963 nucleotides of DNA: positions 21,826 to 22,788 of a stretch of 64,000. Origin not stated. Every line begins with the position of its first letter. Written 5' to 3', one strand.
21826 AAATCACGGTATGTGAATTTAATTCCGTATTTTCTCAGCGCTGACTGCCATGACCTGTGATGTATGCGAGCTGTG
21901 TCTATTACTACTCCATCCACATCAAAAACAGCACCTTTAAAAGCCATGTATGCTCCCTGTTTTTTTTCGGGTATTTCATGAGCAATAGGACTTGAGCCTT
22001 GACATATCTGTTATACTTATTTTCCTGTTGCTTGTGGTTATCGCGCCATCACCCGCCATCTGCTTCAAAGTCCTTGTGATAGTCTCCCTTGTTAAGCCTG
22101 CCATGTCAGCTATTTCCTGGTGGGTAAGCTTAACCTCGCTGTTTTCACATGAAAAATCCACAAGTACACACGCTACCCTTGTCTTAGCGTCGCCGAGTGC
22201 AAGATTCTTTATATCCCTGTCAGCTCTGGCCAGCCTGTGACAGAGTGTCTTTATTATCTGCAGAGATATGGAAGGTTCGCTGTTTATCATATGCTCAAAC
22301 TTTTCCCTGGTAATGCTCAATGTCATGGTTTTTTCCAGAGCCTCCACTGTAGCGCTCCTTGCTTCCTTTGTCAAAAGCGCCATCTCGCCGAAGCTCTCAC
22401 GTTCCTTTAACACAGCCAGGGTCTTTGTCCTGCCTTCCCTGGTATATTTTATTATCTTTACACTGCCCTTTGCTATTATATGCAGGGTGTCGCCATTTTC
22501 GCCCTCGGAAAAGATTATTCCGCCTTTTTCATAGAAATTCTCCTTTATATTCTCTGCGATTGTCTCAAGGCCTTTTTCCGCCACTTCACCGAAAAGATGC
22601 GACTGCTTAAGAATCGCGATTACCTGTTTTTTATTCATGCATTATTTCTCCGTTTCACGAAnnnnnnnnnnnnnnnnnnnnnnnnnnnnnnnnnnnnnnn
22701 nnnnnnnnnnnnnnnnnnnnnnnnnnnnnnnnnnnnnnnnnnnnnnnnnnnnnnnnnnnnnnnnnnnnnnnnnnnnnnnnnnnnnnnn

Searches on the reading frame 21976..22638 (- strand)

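Call 31: search_protein_families(library=pfam, proteins=[window:21976-22638:-], max_evalue=0.001)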
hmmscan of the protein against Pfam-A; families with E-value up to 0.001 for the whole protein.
window:21976-22638:- (220 aa): 4 families
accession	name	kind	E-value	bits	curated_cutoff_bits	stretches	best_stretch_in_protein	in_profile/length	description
PF00027.35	cNMP_binding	-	1.6e-24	86.1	27.5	1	35-120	3-88/89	Cyclic nucleotide-binding domain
PF13545.12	HTH_Crp_2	-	1.2e-17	64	27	1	154-217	2-69/70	Crp-like helix-turn-helix domain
PF00325.26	Crp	-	1e-08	35.2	21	1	170-198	2-30/32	Bacterial regulatory proteins, crp family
PF05732.17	RepL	-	0.00099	19.1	20.3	0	148-201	53-106/164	Firmicute plasmid replication protein (RepL)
